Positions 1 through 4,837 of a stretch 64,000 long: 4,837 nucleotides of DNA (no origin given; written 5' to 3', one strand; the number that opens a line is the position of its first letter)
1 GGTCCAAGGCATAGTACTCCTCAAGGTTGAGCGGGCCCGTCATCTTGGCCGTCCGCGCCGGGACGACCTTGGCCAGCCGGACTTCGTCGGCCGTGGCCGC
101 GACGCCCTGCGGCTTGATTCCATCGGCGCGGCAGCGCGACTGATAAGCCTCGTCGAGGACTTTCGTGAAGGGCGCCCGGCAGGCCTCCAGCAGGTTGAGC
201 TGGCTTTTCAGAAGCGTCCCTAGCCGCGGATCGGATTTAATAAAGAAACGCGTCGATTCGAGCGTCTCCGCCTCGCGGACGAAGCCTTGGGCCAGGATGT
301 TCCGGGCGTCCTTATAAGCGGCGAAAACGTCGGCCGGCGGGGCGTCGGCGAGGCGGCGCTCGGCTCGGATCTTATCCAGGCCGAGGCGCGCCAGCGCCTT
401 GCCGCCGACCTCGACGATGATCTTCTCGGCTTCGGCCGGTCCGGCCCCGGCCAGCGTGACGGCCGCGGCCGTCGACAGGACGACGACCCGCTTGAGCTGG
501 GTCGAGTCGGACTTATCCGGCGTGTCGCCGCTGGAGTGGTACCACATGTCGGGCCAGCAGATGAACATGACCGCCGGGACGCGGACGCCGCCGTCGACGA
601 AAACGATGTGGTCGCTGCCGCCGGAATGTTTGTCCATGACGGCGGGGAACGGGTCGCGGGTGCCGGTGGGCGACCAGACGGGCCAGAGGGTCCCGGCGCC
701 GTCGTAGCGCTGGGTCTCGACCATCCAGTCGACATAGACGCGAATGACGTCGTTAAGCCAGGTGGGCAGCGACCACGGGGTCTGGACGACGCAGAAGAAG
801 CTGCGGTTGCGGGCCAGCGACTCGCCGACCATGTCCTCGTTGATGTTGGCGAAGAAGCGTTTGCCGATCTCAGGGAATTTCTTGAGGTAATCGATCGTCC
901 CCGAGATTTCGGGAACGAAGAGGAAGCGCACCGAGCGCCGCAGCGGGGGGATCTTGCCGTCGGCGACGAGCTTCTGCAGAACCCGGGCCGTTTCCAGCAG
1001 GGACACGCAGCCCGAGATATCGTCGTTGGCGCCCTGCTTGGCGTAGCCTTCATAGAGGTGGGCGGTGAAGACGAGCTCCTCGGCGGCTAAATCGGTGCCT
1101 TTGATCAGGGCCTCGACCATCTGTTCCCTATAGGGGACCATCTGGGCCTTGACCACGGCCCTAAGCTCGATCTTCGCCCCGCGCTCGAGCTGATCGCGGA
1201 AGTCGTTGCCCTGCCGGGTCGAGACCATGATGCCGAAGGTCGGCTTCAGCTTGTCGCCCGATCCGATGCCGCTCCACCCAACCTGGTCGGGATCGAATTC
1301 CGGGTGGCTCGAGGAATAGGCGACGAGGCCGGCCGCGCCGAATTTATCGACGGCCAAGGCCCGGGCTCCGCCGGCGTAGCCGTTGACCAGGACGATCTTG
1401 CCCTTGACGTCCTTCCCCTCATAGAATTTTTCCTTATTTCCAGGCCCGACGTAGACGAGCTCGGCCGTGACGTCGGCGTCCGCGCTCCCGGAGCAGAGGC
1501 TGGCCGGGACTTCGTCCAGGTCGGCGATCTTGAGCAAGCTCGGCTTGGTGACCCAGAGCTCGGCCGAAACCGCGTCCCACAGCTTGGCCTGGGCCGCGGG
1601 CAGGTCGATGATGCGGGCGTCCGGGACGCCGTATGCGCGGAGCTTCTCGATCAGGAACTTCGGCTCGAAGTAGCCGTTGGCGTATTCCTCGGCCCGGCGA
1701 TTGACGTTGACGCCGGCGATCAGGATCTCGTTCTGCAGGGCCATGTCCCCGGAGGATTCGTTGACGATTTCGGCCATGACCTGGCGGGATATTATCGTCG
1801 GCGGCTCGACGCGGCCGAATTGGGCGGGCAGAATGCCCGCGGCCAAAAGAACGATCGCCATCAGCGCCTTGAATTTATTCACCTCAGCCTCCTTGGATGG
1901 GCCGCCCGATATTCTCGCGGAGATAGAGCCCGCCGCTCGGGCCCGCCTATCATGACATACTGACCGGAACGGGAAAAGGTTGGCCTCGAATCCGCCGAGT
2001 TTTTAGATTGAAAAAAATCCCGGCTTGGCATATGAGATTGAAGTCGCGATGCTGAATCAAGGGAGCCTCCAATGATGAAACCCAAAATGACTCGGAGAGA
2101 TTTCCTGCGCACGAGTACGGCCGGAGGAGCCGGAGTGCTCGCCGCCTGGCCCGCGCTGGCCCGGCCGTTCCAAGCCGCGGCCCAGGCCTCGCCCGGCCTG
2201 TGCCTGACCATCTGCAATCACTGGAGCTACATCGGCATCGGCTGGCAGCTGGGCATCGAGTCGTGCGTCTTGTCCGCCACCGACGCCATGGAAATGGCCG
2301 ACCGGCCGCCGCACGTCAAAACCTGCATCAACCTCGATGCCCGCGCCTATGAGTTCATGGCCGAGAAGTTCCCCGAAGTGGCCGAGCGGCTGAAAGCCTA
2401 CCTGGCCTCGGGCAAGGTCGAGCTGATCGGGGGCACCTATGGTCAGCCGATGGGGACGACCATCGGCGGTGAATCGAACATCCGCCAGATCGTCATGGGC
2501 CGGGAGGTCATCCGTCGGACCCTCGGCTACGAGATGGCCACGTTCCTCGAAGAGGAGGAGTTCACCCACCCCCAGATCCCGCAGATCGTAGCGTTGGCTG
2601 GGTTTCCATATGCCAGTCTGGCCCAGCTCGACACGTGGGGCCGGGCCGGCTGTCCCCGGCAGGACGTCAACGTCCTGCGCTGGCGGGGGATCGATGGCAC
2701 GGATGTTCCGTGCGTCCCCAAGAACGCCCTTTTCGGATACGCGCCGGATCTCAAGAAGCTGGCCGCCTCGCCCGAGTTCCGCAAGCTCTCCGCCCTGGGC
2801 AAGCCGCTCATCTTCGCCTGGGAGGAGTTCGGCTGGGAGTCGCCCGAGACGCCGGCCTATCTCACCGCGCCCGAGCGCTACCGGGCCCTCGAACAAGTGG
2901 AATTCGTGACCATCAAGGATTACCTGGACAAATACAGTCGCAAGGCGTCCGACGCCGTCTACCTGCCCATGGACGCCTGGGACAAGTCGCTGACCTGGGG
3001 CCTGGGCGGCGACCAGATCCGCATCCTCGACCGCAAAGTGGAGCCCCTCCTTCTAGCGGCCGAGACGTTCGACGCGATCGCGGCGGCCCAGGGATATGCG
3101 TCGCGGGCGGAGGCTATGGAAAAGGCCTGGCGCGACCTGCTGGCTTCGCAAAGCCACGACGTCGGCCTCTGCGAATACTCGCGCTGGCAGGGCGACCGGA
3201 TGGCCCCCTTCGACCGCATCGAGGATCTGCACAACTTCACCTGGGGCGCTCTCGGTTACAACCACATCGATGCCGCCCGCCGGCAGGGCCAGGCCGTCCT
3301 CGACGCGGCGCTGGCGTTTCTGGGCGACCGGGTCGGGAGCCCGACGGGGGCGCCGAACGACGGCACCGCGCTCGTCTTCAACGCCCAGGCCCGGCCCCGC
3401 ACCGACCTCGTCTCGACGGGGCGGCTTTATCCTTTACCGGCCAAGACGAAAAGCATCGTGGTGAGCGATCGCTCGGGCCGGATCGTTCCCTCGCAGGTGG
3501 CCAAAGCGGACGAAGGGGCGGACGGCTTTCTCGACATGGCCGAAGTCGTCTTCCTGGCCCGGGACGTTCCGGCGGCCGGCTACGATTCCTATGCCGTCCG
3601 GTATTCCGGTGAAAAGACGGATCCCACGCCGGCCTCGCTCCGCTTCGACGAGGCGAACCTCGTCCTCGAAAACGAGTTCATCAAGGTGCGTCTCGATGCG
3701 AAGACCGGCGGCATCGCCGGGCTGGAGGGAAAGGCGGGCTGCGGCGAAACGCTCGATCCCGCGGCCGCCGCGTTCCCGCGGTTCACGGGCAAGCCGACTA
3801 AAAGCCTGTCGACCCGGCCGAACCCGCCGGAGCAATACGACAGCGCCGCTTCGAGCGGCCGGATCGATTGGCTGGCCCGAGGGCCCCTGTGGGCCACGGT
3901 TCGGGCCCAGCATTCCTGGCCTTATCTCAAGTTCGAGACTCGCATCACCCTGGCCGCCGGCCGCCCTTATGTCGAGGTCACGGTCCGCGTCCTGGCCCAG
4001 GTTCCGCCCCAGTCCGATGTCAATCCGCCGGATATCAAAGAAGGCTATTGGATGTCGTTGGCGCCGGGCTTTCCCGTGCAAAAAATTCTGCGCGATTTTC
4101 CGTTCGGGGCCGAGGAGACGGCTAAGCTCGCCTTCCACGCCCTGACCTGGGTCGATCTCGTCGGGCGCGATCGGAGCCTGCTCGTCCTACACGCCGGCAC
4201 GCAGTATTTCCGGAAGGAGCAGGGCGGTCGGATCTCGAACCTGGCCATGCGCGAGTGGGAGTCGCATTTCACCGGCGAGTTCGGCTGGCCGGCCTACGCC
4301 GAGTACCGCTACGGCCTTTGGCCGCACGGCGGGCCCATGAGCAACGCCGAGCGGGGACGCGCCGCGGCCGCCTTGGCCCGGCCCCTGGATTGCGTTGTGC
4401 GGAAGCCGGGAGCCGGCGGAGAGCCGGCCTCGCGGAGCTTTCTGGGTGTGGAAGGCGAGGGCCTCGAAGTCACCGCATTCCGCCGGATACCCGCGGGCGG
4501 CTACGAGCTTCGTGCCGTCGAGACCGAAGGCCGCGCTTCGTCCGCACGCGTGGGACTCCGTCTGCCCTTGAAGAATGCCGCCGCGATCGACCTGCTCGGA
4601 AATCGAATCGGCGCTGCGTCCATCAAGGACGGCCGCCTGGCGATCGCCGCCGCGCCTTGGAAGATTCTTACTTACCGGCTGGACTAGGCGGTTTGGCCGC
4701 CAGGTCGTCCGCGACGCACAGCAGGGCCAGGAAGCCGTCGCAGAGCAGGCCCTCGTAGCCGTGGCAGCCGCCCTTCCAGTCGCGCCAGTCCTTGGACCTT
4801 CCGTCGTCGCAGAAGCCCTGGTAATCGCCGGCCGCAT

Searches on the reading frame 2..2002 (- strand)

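Call 31: search_protein_families(library=pfam, proteins=[window:2-2002:-], max_evalue=0.001)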
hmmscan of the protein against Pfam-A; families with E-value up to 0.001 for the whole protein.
window:2-2002:- (667 aa): 3 families
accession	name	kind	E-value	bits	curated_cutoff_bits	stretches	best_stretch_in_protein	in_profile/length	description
PF04389.22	Peptidase_M28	-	1.5e-13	51.4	21.3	1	300-507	6-186/193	Peptidase family M28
PF02225.27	PA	-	4.9e-06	27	23.9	1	178-239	1-68/95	PA domain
PF16254.10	DUF4910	-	9.7e-05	21.8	26.6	1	298-394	61-146/247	Domain of unknown function (DUF4910)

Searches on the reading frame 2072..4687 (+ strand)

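Call 31: search_protein_families(library=pfam, proteins=[window:2072-4687:+], max_evalue=0.001)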
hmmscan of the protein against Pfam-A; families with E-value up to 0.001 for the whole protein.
window:2072-4687:+ (871 aa): 5 families
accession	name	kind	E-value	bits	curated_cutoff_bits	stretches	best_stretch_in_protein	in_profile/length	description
PF01074.27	Glyco_hydro_38N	-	6.4e-13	49.2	25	1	89-214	48-172/270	Glycosyl hydrolases family 38 N-terminal domain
PF03065.20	Glyco_hydro_57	-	3.2e-10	40.2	21.2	1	89-181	76-169/291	Glycosyl hydrolase family 57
PF07748.19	Glyco_hydro_38C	-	3.1e-05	24.7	25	1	532-640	1-111/206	Glycosyl hydrolases family 38 C-terminal domain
PF09261.16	Alpha-mann_mid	-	0.00013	22.4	31.1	1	318-364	15-61/96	Alpha mannosidase middle domain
PF10518.14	TAT_signal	-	0.00097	19.4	22.7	1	5-25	1-21/21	TAT (twin-arginine translocation) pathway signal sequence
